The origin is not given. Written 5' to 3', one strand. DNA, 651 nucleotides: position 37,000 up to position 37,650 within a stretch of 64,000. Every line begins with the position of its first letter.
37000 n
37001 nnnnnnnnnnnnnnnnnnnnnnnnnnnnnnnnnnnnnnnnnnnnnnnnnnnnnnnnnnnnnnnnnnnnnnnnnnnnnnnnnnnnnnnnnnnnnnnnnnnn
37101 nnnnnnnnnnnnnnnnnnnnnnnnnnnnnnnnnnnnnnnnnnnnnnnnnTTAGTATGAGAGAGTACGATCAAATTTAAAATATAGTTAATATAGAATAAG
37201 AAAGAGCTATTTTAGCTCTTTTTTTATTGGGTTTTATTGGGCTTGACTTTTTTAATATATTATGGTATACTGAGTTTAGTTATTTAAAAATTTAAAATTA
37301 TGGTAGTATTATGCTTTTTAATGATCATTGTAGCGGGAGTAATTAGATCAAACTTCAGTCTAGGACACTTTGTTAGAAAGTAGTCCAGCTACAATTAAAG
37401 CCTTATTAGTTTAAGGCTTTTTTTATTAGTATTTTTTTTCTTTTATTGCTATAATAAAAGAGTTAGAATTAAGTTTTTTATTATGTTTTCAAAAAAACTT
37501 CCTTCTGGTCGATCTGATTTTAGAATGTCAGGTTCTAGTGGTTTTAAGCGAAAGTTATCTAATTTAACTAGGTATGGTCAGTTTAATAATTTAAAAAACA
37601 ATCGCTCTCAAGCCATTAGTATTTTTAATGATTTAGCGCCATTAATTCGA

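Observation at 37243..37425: Orphan ~150-nt transcription unit with a strong promoter and terminator between secY and map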

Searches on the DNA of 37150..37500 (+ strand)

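Call 4: search_rna_families(source=window, start=37150, end=37500, threshold=evalue, max_evalue=10, show_alignments=3)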
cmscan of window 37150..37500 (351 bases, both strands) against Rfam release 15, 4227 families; matches with E-value up to 10: 10.
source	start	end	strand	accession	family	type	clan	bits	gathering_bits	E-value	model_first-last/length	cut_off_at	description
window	37310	37426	+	RF01859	Phe_leader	Cis-reg; leader;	-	27.4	55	0.012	1-125/125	no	Phenylalanine leader peptide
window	37364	37438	+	RF01770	rimP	Cis-reg; leader;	-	25.5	47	0.04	1-102/102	no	Gammaprotebacteria rimP leader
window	37177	37225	-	RF02589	Spy779816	Gene; sRNA;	-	21.2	67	0.37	1-88/88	no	S. pyogenes small RNA 779816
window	37202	37237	-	RF01726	SAM-II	Cis-reg; riboswitch;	-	18.4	44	0.45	1-60/60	no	SAM-II riboswitch aptamer (SAM-II long loop)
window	37194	37224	-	RF04343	Plastid-psbA-2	Cis-reg;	CL00153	18.3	55.8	0.68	1-60/60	no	Plastid-psbA-2 3UTR RNA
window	37387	37475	-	RF02053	STnc430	Gene; sRNA;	-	17.4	47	2.6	1-162/162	no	Enterobacterial sRNA STnc430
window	37379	37422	+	RF02438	SpF51_sRNA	Gene; sRNA;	-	17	50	1.4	1-45/45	no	Streptococcus sRNA SpF51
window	37305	37424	+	RF02537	TarA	Gene; sRNA;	-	16.5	80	2.3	1-99/99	no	Vibrio ToxT activated RNA TarA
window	37176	37225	+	RF01472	rli40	Gene; sRNA;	-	13.4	100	0.42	1-263/263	no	Listeria sRNA rli40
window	37203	37231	-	RF00082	SraG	Gene; sRNA;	-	12.9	50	9.8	144-172/177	no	SraG RNA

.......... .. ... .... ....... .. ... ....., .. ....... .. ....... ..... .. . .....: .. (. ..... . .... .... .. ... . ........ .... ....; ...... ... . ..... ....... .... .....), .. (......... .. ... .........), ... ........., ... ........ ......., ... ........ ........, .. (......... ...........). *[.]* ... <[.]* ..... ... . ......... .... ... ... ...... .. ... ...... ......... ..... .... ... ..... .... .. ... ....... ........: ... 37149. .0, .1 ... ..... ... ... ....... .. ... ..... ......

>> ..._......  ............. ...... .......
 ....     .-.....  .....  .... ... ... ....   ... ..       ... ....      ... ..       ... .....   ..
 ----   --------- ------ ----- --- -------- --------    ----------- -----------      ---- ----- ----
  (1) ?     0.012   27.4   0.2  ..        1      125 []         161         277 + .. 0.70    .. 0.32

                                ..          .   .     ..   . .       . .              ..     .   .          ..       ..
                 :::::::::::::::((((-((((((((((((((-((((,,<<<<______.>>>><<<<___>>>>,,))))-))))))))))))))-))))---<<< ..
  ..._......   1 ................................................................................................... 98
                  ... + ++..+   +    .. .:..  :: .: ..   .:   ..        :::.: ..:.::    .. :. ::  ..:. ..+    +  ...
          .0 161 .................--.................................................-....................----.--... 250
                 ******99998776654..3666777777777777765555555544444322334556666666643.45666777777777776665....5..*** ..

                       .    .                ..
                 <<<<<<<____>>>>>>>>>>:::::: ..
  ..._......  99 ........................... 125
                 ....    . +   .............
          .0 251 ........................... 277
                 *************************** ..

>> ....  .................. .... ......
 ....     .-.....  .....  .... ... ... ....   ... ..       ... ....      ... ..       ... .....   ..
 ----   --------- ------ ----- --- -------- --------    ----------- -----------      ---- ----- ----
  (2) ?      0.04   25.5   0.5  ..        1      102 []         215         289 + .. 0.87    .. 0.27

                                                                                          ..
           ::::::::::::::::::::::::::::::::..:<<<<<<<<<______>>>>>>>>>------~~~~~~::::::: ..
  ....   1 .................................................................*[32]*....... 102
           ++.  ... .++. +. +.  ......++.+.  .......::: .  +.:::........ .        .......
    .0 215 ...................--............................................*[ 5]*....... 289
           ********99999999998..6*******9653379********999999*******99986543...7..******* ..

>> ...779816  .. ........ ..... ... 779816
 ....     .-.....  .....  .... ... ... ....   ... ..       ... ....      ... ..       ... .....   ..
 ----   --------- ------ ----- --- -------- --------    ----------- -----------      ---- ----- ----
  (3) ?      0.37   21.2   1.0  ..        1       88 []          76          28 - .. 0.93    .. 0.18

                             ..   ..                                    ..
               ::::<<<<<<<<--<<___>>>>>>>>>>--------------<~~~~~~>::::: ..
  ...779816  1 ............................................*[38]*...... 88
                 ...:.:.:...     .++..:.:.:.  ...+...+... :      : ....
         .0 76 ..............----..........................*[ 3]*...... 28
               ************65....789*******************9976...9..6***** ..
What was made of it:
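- On Any Rfam 15 RNA family: The sensitive scan of 37150-37500 gives a best hit of Phe_leader at 27.4 bits against 55, then rimP at 25.5 against 47 (call 4).
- Closest known: Rfam RF01859 Phe_leader. Different: The score is 27.4 bits against a gathering score of 55 (call 4).
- There is a weak Rfam Phe_leader hit (27.4 bits, E 0.012; call 4). The hit is far below the gathering score of 55 and is driven largely by the terminator (call 4).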

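Call 28: search_dna_similar(query=window:37225-37430:+, collection=phages, mode=distant, max_evalue=0.01, max_rows=10)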
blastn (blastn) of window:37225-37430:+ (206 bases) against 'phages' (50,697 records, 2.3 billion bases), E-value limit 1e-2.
No match.

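Call 29: search_dna_similar(query=window:37225-37430:+, collection=plasmids, mode=distant, max_evalue=0.01, max_rows=10)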
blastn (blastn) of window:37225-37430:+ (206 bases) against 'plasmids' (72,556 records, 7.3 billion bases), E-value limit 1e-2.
No match.
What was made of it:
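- Tried and rejected: Phage and plasmid collections (calls 28, 29): nothing.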

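Call 61: build_rna_model(alignment_id=A2, structure=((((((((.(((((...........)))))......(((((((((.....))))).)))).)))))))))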
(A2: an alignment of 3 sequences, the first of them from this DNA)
Model R1 built from alignment A2 (3 sequences, 69 columns); structure: as given.
model positions 69; base pairs 22; branch points 1; effective number of sequences 1.28; information 0.815 bits per position. Calibrated on 0.2 Mb of random sequence (short: E-values are rough).
structure used (alignment columns):
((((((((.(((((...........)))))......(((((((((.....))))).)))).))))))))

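Call 63: search_with_rna_model(model_id=R1, sources=[window, L001, L002, L003, L004, L005, L006, L007, L008, L009, L010, L011, L012, L013, L014, L015, L016, L017, L018, L019, L020, L021, L022, L023, L024, L025, L026, L027, L028, L029, L030, L031, L032, L033, L034, L035, L036, L037, L038, L039, L040, L041, L042, L043, L044, L045, L046, L047, L048, L049, L050, L051, L052, L053, L054, L055, L056, L057, L058, L059, L060, L061, L062, L063, L064, L065, L066, L067, L068, L069, L070, L071, L072, L073, L074, L075, L076, L077, L078, L079, L080, L081, L082, L083, L084, L085, L086, L087, L088, L089, L090, L091, L092, L093, L094, L095, L096, L097, L098, L099], max_evalue=10)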
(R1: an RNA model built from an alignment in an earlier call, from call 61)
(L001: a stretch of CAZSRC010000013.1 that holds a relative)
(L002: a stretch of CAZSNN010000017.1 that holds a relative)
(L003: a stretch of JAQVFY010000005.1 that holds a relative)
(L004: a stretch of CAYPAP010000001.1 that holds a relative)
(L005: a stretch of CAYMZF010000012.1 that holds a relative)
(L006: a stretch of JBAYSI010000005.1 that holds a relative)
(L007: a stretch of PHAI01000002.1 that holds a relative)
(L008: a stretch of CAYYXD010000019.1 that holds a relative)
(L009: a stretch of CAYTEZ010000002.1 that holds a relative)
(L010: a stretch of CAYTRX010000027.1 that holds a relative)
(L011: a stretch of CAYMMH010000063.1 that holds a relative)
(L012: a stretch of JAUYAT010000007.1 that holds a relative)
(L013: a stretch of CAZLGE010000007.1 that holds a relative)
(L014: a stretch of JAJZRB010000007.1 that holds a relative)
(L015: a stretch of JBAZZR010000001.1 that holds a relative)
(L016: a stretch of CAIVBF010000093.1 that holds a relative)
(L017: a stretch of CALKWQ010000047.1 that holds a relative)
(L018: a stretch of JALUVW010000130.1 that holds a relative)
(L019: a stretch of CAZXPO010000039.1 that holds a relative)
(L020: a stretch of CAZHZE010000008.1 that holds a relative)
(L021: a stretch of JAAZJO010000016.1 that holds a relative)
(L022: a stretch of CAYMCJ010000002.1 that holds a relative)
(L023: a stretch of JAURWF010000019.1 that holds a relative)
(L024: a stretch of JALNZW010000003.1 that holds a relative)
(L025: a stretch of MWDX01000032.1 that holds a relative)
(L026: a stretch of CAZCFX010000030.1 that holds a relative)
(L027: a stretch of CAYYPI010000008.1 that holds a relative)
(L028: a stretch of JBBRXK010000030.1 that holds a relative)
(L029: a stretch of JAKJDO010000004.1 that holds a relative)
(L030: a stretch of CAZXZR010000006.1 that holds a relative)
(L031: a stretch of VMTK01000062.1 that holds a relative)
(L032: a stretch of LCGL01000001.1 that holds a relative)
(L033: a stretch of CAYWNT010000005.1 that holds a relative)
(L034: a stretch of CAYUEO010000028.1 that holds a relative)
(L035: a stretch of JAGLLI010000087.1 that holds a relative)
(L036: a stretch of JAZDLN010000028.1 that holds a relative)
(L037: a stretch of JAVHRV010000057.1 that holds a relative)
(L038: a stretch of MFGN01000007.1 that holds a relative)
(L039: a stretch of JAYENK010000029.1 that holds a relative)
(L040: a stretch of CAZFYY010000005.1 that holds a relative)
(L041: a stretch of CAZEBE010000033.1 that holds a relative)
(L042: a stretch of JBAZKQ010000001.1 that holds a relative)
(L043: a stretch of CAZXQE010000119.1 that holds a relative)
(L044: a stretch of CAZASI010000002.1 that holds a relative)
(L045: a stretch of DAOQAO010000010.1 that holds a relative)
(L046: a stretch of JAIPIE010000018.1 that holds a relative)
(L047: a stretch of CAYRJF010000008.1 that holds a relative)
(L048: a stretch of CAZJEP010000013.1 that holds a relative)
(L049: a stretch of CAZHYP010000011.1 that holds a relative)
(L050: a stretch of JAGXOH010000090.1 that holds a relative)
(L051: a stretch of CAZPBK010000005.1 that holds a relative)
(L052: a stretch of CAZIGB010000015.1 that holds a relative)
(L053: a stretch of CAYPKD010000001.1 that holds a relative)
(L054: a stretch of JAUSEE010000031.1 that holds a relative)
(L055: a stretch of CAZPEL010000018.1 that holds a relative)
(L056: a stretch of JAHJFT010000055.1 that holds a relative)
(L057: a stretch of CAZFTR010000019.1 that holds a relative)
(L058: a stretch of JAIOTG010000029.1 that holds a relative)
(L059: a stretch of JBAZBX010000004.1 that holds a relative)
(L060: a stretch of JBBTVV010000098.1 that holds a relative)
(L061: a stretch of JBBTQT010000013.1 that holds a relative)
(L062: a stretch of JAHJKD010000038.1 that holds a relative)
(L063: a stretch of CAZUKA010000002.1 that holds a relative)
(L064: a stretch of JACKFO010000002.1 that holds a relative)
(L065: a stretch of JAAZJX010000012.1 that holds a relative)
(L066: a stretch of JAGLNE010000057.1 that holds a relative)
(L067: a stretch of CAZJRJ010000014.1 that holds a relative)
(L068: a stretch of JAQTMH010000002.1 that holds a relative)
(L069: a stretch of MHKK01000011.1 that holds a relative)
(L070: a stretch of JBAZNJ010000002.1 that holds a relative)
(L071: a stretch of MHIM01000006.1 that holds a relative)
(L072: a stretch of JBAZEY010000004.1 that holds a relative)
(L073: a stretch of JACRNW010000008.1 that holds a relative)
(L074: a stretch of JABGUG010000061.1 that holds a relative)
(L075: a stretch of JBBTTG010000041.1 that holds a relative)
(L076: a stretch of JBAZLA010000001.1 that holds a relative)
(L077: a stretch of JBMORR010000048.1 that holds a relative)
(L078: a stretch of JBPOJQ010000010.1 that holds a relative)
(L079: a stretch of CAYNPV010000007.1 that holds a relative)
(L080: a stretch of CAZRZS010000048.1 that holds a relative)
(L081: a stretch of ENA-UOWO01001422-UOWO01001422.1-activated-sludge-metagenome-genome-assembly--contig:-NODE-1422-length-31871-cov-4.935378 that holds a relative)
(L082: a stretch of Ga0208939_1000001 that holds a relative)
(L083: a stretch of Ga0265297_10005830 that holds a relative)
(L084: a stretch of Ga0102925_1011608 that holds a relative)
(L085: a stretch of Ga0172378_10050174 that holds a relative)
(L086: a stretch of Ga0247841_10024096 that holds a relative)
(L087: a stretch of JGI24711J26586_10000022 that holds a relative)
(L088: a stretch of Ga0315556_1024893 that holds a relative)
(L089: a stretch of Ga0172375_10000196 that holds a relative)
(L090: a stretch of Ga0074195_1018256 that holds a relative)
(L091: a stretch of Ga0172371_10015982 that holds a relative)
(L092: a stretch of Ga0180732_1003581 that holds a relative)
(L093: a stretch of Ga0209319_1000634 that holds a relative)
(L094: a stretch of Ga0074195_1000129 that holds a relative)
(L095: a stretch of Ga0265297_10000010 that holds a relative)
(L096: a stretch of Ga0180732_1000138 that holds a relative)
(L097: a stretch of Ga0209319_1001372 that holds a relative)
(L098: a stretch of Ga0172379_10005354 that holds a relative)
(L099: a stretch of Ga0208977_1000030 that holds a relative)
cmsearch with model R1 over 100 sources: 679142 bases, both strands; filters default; matches with E-value up to 10: 1.
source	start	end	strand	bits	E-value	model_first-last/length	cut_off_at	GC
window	37327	37395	+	101.2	1e-22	1-69/69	no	0.38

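Call 64: search_with_rna_model(model_id=R1, sources=[L100, L101, L102, L103, L104, L105, L106, L107, L108, L109, L110, L111, L112, L113, L114, L115, L116, L117, L118, L119, L120, L121, L122, L123, L124, L125, L126, L127, L128, L129, L130, L131, L132, L133, L134, L135, L136, L137, L138, L139, L140, L141, L142, L143, L144, L145, L146, L147, L148, L149, L150, L151, L152, L153, L154, L155, L156, L157, L158, L159, L160, L179], max_evalue=10)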
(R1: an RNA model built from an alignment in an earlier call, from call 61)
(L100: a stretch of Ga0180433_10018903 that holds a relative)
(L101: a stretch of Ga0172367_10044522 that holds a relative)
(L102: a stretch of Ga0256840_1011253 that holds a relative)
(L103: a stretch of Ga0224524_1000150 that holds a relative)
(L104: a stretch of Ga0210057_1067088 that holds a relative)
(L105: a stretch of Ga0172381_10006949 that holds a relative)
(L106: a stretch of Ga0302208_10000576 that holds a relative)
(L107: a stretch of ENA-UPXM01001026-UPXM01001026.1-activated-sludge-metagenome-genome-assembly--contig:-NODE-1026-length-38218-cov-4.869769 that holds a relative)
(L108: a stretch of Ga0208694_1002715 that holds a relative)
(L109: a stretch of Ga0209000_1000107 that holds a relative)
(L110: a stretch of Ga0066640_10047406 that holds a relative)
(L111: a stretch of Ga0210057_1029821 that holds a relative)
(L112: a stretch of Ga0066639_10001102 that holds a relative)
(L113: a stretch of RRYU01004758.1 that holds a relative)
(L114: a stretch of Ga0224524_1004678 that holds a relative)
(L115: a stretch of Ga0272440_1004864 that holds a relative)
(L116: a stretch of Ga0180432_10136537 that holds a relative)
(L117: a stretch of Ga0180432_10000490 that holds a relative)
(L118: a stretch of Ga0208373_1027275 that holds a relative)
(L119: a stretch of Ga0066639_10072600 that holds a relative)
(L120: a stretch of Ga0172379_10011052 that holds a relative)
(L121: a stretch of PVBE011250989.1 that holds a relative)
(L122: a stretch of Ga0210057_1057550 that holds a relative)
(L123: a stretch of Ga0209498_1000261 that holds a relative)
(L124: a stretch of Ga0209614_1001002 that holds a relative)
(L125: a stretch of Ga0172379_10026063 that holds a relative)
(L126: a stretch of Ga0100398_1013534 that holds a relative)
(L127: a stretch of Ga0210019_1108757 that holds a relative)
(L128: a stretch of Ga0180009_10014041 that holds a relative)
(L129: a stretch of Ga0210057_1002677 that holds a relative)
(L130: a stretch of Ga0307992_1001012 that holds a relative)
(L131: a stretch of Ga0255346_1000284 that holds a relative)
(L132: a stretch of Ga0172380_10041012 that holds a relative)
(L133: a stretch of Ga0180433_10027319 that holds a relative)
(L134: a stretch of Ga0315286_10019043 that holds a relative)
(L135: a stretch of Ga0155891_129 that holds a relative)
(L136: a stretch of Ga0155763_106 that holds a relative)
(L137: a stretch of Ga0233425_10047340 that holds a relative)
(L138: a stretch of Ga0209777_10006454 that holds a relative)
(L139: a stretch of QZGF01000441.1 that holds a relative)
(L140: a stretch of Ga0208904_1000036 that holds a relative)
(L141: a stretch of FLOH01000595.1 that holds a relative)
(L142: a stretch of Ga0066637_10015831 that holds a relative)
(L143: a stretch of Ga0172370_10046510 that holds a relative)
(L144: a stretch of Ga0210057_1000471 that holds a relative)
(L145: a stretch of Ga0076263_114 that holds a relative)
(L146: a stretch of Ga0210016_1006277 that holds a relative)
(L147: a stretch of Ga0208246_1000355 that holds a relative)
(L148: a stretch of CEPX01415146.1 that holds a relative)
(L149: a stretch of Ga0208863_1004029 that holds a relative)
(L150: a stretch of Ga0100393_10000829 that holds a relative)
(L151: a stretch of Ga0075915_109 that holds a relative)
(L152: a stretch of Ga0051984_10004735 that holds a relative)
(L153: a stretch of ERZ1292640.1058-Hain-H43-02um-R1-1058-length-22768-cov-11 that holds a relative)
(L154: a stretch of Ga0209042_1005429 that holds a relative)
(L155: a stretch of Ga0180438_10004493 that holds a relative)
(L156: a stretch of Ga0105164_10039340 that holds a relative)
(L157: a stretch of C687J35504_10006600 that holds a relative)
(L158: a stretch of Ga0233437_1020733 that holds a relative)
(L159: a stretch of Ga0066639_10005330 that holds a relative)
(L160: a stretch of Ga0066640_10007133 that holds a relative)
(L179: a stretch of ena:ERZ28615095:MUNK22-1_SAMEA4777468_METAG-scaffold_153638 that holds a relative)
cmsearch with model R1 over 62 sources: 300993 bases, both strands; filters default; matches with E-value up to 10: 0.
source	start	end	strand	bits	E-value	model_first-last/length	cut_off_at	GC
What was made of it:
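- A covariance model finds no second copy in about 980 kb of the window and related loci (calls 63, 64).
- Tried and rejected: Covariance model of the three-way junction over about 980 kb (calls 63, 64): only the unit itself.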

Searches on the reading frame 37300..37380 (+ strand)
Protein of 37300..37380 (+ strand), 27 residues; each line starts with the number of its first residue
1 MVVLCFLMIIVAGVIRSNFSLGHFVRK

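Call 10: search_protein_families(library=pfam, proteins=[window:37300-37380:+], max_evalue=0.01)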
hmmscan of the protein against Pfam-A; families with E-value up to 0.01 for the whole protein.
window:37300-37380:+ (27 aa): 0 families

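Call 44: search_protein_families(library=ncbifam, proteins=[window:37300-37380:+], max_evalue=10)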
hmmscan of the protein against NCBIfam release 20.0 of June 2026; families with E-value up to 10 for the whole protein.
seq(27 aa): 0 families

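Call 45: search_protein_families(library=pfam, proteins=[window:37300-37380:+], max_evalue=10)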
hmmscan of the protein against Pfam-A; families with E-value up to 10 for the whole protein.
seq(27 aa): 0 families
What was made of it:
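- Closest known: Type I toxin-antitoxin toxins. Different: No family match (calls 44, 45).
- No match to any toxin family in Pfam or NCBIfam (calls 10, 44, 45).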
